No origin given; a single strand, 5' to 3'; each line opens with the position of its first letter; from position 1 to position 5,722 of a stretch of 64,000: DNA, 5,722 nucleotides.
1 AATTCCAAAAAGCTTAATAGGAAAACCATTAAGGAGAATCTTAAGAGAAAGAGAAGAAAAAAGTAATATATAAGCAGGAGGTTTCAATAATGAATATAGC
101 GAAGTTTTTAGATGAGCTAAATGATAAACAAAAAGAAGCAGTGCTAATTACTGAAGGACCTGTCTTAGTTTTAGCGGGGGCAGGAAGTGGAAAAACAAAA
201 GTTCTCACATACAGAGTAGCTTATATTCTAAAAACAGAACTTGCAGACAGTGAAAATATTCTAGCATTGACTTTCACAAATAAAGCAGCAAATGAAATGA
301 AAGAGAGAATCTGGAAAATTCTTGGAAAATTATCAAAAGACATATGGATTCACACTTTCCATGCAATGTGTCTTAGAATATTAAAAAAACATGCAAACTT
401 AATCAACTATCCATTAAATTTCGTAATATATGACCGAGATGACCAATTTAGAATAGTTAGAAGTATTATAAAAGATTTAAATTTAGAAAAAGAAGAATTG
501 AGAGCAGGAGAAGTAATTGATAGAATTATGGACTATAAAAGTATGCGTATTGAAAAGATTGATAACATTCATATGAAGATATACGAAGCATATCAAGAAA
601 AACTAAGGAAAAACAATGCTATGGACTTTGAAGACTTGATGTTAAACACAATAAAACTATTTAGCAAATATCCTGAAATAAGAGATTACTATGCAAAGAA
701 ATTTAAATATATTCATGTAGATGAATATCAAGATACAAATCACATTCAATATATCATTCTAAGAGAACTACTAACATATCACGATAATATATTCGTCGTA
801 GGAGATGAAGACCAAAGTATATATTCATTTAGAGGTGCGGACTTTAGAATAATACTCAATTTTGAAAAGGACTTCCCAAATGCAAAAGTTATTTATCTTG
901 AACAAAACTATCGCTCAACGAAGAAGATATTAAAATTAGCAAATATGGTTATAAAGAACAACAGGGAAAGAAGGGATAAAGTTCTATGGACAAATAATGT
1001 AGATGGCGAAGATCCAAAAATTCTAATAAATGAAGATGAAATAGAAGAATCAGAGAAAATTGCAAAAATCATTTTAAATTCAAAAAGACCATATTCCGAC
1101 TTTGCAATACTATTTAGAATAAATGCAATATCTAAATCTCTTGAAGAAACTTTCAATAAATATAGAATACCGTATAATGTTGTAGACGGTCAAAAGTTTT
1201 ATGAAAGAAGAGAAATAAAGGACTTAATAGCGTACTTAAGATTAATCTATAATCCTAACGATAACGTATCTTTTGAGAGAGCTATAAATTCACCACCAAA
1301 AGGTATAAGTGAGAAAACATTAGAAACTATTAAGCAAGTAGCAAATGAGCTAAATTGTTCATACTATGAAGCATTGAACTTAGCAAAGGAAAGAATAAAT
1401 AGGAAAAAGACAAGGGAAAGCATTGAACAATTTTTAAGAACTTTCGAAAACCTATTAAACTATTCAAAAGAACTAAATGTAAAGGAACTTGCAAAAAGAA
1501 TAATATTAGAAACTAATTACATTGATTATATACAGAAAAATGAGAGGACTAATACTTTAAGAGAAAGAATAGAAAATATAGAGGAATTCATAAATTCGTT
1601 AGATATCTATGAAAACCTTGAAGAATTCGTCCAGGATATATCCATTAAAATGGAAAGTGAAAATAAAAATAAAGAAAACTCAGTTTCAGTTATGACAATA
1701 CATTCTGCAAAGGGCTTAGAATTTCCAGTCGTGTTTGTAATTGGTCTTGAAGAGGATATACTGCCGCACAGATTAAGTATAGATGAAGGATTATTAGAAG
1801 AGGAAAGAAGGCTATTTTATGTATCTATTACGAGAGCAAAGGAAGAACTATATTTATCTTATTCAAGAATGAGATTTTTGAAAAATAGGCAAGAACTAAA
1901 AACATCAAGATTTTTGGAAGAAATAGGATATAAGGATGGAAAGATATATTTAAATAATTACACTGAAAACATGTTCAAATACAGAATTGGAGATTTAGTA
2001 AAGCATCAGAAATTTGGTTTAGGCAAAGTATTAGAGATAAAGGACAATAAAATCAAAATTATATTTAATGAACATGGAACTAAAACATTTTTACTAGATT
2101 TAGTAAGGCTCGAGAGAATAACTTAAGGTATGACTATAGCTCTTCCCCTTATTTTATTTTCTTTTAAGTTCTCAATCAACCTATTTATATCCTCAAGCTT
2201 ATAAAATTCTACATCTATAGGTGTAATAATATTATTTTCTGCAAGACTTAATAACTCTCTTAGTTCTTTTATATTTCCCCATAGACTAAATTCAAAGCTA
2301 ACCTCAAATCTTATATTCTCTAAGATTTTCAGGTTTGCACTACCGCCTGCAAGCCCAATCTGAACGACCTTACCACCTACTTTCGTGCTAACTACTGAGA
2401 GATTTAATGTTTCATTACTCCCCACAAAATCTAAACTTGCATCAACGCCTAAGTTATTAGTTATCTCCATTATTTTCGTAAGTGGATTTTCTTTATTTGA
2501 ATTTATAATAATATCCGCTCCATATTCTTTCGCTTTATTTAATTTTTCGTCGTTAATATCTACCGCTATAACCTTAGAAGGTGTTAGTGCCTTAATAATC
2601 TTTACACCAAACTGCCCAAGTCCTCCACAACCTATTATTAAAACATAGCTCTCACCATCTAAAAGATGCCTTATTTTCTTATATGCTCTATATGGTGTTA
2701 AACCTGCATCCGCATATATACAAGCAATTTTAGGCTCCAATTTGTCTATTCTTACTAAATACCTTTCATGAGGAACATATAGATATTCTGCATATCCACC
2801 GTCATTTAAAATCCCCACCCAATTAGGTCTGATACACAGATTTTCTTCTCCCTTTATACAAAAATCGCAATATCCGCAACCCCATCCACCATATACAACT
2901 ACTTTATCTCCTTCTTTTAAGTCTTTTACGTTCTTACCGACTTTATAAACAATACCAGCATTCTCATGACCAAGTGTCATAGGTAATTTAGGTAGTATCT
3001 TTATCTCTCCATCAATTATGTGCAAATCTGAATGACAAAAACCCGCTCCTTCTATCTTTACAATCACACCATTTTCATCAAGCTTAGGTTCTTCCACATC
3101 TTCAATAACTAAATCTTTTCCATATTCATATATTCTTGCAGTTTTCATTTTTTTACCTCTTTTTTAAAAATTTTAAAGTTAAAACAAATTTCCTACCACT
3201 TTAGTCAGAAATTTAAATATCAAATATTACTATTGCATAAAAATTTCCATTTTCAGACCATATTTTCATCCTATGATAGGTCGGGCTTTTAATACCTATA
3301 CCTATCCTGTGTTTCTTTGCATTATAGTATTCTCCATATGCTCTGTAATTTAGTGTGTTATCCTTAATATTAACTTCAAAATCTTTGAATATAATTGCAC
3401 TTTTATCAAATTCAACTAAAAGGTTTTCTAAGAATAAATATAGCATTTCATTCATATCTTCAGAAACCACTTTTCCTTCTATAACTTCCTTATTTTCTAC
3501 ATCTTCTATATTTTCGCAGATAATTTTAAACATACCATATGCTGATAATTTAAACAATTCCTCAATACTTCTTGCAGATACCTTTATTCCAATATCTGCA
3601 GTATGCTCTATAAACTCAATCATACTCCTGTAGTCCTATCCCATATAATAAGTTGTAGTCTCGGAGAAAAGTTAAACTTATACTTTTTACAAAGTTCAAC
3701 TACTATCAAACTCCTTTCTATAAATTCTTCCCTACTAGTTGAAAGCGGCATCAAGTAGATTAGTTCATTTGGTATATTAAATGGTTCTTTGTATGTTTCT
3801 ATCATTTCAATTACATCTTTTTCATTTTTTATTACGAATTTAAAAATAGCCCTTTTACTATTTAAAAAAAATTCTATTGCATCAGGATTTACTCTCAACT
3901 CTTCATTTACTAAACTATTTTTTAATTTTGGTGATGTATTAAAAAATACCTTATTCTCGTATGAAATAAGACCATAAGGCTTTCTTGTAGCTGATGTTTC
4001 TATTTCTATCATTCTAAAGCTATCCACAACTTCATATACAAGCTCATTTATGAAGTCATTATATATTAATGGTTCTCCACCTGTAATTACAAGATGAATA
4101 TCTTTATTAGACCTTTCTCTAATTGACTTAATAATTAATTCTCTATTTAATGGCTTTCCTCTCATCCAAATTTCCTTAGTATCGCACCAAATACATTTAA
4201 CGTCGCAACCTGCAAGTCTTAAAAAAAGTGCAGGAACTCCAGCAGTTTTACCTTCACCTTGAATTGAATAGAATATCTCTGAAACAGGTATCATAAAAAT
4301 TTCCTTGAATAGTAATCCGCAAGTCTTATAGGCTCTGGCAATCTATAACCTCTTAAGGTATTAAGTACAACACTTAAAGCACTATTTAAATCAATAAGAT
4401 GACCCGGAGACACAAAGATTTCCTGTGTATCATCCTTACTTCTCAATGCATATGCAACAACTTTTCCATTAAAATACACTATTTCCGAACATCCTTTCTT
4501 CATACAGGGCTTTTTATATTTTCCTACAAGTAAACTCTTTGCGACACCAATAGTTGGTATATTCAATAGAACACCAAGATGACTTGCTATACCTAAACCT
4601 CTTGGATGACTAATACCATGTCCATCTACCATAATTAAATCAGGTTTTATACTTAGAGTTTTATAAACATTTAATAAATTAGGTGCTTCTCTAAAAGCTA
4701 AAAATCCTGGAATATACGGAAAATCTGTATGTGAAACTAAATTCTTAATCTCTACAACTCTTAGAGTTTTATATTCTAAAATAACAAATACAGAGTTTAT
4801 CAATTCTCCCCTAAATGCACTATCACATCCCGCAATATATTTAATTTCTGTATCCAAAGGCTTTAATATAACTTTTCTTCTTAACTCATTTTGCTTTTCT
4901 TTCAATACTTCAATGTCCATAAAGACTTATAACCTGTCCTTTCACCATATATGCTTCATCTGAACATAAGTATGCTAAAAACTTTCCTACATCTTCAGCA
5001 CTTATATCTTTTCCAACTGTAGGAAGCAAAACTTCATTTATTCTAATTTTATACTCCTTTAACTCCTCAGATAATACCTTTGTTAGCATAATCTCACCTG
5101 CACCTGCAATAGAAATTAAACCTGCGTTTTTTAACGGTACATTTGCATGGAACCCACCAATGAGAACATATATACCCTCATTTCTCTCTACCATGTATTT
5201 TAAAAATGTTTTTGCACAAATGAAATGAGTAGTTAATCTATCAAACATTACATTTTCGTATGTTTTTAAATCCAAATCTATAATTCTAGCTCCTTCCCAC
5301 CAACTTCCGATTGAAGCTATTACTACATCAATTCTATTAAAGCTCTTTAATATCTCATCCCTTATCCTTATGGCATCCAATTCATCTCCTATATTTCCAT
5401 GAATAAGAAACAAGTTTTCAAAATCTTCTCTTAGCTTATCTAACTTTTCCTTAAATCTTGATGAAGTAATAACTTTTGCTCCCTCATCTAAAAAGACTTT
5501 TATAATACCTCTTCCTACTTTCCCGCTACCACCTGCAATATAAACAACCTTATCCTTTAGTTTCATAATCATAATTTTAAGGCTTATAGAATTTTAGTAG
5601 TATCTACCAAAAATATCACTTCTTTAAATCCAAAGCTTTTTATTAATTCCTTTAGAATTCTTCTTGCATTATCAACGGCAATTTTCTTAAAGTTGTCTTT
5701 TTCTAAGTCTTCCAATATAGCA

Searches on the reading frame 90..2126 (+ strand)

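Call 36: search_protein_families(library=pfam, proteins=[window:90-2126:+], max_evalue=0.00001)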
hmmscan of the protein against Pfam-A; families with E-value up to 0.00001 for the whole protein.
window:90-2126:+ (678 aa): 7 families
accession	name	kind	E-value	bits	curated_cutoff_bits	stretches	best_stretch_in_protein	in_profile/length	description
PF00580.27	UvrD-helicase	-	2.5e-87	293.4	23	1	10-263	1-271/271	UvrD/REP helicase N-terminal domain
PF13361.12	UvrD_C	-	2.7e-74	251.1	25.6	1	268-593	1-349/350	UvrD-like helicase C-terminal domain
PF13245.12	AAA_19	-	2.9e-24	86.2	25.1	1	14-248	1-134/134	AAA domain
PF13538.12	UvrD_C_2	-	2e-11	44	27.4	1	532-589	2-51/52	UvrD-like helicase C-terminal domain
PF01443.25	Viral_helicase1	-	4e-09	37.1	21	0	506-588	153-225/228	Viral superfamily 1 RNA helicase core domain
PF13087.12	AAA_12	-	4e-06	27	27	0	519-588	125-189/195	AAA domain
PF13604.12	AAA_30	-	9.9e-06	25.9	27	0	9-73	1-65/191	AAA domain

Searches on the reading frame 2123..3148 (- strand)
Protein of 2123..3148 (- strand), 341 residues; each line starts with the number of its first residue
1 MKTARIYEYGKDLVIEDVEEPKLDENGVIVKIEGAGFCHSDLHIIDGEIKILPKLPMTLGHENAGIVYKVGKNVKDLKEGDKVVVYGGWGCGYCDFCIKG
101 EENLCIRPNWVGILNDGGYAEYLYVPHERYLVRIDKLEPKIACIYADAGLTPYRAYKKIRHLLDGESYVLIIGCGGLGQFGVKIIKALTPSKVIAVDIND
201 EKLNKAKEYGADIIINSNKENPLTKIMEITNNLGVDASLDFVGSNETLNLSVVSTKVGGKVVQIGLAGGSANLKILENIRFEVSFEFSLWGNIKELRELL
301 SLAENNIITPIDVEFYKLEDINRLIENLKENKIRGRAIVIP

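Call 36: search_protein_families(library=pfam, proteins=[window:2123-3148:-], max_evalue=0.00001)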
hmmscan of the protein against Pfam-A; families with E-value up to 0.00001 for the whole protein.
window:2123-3148:- (341 aa): 3 families
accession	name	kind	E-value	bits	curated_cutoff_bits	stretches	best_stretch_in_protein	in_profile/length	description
PF08240.17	ADH_N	-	1.3e-29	103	23.5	1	25-134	2-102/104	Alcohol dehydrogenase GroES-like domain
PF00107.32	ADH_zinc_N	-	1.4e-25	90.2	31.8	1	176-304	1-128/129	Zinc-binding dehydrogenase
PF13602.12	ADH_zinc_N_2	-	6.6e-09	37.2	27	1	210-339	2-134/134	Zinc-binding dehydrogenase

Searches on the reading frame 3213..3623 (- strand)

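Call 36: search_protein_families(library=pfam, proteins=[window:3213-3623:-], max_evalue=0.00001)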
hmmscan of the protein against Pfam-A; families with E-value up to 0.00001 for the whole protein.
window:3213-3623:- (136 aa): 1 family
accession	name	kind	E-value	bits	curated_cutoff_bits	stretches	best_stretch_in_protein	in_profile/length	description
PF01951.21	Archease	-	6.2e-34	117.7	25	1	3-136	2-136/136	Archease protein family (MTH1598/TM1083)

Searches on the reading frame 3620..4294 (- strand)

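Call 36: search_protein_families(library=pfam, proteins=[window:3620-4294:-], max_evalue=0.00001)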
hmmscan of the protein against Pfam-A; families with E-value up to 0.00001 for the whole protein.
window:3620-4294:- (224 aa): 2 families
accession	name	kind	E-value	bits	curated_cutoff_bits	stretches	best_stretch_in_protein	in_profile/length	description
PF04055.27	Radical_SAM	-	2.3e-08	34.8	29.5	1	28-104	5-88/166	Radical SAM superfamily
PF13353.11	Fer4_12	-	9.6e-07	29.6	22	1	12-93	2-81/137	4Fe-4S single cluster domain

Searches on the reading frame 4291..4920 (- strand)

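Call 3: search_protein_families(library=pfam, proteins=[window:4291-4920:-])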
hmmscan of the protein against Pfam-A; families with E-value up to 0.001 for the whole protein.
window:4291-4920:- (209 aa): 1 family
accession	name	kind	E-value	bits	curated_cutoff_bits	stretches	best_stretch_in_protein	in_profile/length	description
PF04493.20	Endonuclease_5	-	1.1e-70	237.7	23.4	1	12-202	2-197/198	Endonuclease V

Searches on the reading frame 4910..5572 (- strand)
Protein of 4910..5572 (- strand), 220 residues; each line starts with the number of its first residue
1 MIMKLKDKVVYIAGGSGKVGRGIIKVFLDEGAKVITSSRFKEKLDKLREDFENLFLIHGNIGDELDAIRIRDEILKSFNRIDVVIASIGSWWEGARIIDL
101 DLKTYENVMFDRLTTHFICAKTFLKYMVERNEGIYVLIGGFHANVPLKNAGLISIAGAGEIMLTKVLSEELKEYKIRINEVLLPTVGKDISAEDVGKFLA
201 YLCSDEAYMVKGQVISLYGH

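Call 3: search_protein_families(library=pfam, proteins=[window:4910-5572:-])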
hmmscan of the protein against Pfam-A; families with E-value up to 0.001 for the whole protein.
window:4910-5572:- (220 aa): 6 families
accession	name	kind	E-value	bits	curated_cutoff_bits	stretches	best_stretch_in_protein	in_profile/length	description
PF13561.12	adh_short_C2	-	3.1e-22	79.8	27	1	19-181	8-171/236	Enoyl-(Acyl carrier protein) reductase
PF00106.31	adh_short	-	3.4e-21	76.1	26.6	1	8-190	1-186/195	short chain dehydrogenase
PF13460.12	NAD_binding_10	-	1.1e-05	25.8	27.2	1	14-144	1-102/184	NAD(P)H-binding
PF23441.1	SDR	-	4.5e-05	23.4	27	1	4-213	4-224/258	SDR-like rossmann domain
PF03807.23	F420_oxidored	-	0.00024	22.1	21.6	1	15-74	6-63/94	NADP oxidoreductase coenzyme F420-dependent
PF05368.20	NmrA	-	0.00032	20.8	27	0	7-89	2-78/298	NmrA-like family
